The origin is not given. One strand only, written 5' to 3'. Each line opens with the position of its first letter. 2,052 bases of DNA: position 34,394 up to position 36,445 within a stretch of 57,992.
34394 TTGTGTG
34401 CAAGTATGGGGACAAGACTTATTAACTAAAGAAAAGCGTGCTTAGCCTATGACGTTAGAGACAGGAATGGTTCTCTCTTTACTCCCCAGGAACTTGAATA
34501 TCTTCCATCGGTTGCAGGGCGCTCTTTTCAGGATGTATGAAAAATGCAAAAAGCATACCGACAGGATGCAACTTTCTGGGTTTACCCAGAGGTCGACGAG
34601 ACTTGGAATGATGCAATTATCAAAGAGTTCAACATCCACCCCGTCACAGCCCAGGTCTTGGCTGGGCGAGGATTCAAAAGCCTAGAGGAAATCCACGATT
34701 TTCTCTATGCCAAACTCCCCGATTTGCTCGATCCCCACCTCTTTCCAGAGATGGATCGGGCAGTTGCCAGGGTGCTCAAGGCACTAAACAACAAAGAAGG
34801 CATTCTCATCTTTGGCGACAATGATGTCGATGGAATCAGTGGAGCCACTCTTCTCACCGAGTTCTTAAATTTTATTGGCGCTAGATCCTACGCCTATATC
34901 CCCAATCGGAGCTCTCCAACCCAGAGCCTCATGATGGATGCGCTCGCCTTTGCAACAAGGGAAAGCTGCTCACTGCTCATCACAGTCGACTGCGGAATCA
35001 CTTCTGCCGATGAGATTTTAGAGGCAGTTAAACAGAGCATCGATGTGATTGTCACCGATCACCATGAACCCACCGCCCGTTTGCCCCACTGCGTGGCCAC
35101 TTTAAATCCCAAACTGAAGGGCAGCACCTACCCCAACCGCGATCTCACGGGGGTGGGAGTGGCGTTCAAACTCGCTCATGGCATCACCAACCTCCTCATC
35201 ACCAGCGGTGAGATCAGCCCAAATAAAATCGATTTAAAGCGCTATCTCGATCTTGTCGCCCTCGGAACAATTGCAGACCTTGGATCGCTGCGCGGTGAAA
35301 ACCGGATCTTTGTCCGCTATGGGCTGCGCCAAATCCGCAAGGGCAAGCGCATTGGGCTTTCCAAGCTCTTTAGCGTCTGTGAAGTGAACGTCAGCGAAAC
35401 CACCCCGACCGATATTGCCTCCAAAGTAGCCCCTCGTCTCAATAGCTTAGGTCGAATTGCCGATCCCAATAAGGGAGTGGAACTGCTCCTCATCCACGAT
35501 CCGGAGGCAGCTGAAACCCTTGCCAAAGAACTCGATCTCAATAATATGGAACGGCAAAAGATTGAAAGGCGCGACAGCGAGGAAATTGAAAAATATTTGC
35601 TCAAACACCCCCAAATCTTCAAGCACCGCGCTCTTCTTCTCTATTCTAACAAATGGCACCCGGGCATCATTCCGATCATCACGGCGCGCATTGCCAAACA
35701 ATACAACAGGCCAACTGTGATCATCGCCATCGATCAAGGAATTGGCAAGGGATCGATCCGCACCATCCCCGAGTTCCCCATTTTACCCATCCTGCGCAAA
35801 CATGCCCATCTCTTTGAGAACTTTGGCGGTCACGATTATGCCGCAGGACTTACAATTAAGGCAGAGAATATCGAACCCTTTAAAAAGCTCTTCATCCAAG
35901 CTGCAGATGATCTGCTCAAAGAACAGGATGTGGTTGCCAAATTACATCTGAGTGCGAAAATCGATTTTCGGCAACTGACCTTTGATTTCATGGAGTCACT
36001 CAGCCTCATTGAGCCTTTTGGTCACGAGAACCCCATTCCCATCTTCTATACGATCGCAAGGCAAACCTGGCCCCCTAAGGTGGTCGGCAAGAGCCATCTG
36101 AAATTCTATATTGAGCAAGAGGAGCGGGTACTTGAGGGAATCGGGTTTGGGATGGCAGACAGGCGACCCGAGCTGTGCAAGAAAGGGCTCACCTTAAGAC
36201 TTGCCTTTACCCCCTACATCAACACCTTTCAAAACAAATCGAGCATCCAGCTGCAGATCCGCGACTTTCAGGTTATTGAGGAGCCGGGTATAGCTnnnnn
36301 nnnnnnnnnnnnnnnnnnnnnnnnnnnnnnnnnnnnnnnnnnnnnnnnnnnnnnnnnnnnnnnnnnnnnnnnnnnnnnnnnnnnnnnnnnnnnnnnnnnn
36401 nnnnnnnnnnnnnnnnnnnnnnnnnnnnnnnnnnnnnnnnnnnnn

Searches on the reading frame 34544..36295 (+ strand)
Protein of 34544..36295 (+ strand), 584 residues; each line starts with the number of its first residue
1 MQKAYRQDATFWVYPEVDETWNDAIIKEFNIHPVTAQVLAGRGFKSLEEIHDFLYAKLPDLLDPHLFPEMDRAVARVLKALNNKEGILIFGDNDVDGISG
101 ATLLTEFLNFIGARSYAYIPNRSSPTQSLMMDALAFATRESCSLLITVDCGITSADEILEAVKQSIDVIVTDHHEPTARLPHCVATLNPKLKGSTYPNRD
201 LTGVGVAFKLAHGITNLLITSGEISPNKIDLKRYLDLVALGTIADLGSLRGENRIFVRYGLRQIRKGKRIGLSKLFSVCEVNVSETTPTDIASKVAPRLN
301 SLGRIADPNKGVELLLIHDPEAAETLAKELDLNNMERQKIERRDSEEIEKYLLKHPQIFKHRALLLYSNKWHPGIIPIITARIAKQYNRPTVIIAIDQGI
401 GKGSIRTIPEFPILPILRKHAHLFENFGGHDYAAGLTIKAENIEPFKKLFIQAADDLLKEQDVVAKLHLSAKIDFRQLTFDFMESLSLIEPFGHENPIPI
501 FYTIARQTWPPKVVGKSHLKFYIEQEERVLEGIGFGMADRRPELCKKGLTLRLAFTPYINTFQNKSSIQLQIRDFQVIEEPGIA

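Call 80: search_protein_families(library=pfam, proteins=[window:34544-36295:+], max_evalue=0.00001)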
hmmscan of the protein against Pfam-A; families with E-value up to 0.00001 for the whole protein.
window:34544-36295:+ (584 aa): 3 families
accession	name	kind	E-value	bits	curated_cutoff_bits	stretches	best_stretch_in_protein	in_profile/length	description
PF17768.7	RecJ_OB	-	1.1e-24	86.9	27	1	471-574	3-107/107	RecJ OB domain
PF01368.27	DHH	-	1.4e-21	77.5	28.1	1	87-242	2-125/125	DHH family, N-terminal domain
PF02272.25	DHHA1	-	2.6e-14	54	25.9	1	366-453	7-99/102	DHHA1 domain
